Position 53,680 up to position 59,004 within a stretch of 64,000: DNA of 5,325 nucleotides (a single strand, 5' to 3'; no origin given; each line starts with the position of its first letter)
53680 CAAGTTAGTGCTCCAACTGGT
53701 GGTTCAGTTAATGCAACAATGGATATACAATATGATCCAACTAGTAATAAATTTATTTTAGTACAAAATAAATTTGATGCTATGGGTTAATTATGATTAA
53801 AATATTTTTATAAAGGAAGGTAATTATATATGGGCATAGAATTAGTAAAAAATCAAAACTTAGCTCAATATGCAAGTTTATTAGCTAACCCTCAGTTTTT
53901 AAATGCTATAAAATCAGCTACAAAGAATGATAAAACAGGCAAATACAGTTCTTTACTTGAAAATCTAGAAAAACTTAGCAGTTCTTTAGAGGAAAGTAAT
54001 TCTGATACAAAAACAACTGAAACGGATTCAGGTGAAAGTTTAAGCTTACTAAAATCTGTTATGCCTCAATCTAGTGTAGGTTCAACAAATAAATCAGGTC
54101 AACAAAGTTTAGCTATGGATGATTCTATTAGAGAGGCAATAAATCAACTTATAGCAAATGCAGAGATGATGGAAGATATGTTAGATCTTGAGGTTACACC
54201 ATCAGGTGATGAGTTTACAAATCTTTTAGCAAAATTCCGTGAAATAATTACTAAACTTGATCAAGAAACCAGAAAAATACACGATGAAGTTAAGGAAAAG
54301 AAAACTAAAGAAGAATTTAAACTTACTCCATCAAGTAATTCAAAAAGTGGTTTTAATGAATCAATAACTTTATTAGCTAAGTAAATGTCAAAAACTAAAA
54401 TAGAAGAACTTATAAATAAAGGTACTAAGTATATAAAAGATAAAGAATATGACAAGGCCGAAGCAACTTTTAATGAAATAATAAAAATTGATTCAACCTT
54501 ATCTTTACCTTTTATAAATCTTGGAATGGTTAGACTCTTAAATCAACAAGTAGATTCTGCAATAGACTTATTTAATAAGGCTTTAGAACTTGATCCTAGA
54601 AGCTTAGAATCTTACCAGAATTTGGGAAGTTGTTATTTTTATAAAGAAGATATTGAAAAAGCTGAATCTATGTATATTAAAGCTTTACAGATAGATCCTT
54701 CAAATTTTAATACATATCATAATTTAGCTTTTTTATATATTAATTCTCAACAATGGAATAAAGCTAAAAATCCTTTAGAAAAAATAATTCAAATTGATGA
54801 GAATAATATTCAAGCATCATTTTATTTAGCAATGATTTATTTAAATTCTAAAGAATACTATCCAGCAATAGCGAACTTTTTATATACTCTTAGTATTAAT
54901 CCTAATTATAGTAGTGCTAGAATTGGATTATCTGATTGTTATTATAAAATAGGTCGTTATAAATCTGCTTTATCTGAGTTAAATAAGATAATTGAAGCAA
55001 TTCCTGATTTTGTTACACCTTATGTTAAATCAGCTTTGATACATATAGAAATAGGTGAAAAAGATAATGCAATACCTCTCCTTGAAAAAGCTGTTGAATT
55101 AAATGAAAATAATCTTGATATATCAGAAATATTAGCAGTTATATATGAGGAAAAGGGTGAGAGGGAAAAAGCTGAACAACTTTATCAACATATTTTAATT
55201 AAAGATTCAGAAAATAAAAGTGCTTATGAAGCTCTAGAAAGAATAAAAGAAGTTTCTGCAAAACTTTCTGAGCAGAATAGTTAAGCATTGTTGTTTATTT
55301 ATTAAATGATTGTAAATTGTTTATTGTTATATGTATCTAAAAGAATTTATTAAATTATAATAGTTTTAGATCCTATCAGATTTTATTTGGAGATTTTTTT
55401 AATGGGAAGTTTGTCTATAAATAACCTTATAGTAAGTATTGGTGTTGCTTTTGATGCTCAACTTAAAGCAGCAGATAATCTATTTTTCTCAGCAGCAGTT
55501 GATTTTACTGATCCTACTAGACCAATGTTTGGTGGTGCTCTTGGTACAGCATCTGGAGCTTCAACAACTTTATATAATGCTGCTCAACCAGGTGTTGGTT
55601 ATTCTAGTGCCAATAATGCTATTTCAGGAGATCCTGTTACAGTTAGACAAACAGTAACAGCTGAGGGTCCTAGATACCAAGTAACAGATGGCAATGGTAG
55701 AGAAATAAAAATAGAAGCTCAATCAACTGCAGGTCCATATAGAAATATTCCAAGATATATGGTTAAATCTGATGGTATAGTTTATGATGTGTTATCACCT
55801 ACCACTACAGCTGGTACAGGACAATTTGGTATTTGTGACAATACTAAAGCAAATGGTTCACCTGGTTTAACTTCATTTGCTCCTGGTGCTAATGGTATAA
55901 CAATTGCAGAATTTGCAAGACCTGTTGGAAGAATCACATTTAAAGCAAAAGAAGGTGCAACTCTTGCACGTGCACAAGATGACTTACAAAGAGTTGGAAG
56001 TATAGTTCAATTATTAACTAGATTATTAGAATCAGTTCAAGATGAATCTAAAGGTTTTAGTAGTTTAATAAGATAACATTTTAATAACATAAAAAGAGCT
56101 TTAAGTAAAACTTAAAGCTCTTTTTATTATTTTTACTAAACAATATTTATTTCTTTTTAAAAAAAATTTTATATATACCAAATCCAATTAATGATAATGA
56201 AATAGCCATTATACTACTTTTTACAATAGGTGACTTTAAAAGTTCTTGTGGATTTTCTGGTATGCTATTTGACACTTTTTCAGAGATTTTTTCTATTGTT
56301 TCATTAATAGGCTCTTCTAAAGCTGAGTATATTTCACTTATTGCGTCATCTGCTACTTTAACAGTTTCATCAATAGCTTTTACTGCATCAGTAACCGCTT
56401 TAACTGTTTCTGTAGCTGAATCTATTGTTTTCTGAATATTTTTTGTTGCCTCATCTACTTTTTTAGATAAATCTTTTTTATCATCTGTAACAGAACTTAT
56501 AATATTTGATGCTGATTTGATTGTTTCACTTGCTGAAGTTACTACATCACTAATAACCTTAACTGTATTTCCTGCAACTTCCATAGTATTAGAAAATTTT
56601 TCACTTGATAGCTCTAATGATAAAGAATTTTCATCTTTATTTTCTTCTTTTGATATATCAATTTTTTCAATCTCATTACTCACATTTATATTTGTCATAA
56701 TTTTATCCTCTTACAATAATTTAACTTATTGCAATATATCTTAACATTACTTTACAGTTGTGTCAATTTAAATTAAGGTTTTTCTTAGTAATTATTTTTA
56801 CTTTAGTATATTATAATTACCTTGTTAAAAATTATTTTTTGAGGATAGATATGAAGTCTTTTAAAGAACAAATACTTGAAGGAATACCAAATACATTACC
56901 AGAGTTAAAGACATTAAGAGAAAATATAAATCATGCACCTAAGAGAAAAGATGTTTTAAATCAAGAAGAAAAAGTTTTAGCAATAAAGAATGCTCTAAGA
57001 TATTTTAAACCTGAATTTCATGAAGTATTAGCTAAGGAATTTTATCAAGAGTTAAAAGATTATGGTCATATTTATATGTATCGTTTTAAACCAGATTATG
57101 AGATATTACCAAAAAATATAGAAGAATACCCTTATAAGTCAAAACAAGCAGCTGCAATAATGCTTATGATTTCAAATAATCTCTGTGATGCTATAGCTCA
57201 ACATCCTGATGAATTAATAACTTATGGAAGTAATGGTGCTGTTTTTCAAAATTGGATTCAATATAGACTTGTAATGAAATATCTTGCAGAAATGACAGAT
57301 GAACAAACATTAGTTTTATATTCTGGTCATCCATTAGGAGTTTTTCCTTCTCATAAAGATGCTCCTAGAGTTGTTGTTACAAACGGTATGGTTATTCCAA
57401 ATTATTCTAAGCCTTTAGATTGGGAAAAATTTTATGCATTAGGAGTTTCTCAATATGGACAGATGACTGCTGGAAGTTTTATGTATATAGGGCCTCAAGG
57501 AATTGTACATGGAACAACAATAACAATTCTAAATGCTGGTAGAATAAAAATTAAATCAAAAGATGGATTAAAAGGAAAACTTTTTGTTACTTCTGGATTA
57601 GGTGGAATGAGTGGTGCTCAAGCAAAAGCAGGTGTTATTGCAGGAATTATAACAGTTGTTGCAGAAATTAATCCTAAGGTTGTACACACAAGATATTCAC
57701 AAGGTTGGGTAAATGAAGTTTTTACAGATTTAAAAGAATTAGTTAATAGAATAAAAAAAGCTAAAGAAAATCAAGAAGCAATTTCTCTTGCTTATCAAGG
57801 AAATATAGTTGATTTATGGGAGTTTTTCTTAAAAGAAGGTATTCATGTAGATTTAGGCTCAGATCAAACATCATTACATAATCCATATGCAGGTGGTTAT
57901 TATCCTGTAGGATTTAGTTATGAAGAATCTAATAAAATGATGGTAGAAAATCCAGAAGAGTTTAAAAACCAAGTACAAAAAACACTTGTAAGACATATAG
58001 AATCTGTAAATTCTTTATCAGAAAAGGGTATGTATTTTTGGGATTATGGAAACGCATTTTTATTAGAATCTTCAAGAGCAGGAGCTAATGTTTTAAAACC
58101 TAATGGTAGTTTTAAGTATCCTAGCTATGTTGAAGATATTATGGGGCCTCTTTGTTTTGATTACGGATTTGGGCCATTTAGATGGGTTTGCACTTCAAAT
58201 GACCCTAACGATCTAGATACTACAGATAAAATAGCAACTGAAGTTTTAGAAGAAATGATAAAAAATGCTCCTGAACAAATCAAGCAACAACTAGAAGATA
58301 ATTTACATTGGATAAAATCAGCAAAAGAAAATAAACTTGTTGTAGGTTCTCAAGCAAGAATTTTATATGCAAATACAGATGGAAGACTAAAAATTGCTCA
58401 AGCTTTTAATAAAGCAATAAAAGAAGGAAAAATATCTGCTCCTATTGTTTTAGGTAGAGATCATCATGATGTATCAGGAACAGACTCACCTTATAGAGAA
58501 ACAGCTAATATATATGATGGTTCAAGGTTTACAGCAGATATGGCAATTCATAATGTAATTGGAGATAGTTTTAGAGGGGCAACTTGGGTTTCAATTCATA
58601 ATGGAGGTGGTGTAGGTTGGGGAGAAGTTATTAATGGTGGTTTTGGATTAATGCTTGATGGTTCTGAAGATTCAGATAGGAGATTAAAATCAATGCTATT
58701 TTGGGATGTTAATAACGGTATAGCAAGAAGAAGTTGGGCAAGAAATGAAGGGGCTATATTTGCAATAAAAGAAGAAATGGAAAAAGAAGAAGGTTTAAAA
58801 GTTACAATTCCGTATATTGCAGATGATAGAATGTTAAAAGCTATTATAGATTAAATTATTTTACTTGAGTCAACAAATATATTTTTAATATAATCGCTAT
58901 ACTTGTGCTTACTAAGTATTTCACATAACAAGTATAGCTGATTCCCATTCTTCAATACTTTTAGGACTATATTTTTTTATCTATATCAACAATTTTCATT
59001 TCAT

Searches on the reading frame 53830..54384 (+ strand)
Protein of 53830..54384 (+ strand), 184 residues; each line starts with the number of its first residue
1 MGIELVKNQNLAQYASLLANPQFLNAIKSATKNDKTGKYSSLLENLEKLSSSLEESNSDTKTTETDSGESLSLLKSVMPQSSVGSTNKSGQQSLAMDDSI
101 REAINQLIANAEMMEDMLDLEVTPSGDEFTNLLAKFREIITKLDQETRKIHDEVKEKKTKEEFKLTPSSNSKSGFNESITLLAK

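Call 8: search_protein_families(library=pfam, proteins=[window:53830-54384:+], max_evalue=0.01)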
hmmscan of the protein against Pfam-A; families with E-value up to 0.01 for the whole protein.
window:53830-54384:+ (184 aa): 1 family
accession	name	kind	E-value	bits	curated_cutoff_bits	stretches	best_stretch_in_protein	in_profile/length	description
PF04409.17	DUF530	-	0.0015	17.5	27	1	32-157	300-423/521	Protein of unknown function (DUF530)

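Call 23: search_protein_families(library=ncbifam, proteins=[window:53830-54384:+], max_evalue=0.01)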
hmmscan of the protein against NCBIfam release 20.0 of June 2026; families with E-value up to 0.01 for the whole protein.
window:53830-54384:+ (184 aa): 0 families

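Call 24: search_protein_families(library=phrogs, proteins=[window:53830-54384:+], max_evalue=0.01)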
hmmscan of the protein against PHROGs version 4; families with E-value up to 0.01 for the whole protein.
window:53830-54384:+ (184 aa): 0 families

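Call 84: search_protein_families(library=padloc, proteins=[window:53830-54384:+], max_evalue=0.01)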
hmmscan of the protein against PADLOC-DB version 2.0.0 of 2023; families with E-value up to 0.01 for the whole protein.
window:53830-54384:+ (184 aa): 0 families

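Call 90: search_solved_structures(query=A6, max_evalue=1)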
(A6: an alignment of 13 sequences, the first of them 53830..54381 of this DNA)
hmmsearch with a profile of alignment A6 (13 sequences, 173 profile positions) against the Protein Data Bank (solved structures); distinct sequences matched with E-value up to 1: 6.
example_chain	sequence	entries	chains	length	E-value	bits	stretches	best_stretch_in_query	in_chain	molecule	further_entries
8ims_B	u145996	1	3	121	0.033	17.6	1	43-136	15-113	E3 ubiquitin-protein ligase TRAF7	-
9ugr_A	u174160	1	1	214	0.062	16.7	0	45-86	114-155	Syn-F4-Link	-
3jct_b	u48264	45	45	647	0.1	15.9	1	52-146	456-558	Nucleolar GTP-binding protein 1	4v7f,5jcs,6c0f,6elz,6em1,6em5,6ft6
5cws_E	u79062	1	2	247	0.45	13.9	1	67-143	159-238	Nucleoporin NUP57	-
7tbi_O1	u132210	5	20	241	0.46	13.8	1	67-143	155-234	Nup49 | NUP54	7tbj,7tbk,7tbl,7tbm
8h7c_A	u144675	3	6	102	0.68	13.3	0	118-143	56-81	De novo ferric enterobactin esterase Syn-F4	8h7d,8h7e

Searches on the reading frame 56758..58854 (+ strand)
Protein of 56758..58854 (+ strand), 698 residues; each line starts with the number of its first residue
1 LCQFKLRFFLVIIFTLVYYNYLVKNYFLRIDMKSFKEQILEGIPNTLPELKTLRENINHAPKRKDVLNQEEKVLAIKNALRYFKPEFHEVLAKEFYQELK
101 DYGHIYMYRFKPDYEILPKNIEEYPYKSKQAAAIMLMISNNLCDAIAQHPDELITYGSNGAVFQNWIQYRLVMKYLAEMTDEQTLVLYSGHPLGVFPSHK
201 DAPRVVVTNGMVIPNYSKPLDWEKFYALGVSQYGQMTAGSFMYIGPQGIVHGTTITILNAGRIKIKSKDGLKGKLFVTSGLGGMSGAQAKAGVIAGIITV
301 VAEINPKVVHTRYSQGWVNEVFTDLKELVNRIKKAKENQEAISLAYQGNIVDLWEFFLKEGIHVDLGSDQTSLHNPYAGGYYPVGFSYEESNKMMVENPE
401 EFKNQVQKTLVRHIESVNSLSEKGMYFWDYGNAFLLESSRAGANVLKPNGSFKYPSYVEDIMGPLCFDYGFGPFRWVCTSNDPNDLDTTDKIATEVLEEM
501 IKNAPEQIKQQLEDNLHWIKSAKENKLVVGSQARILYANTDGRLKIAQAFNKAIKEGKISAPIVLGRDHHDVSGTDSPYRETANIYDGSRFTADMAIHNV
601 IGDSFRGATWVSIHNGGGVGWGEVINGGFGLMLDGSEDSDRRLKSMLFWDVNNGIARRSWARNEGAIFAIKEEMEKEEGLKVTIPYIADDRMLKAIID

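Call 8: search_protein_families(library=pfam, proteins=[window:56758-58854:+], max_evalue=0.01)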
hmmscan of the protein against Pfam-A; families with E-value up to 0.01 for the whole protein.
window:56758-58854:+ (698 aa): 4 families
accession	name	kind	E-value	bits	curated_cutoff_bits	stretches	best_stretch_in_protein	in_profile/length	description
PF17392.7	Urocanase_C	-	2.8e-88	294.9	23.6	1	467-671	3-195/196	Urocanase C-terminal domain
PF01175.24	Urocanase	-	8.5e-81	271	23.2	1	245-461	1-209/209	Urocanase Rossmann-like domain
PF17391.7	Urocanase_N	-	1.4e-52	177.3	23.2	1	119-242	4-127/127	Urocanase N-terminal domain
PF11333.13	DUF3135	-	0.0045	17.7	22.7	0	481-513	14-43/81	Protein of unknown function (DUF3135)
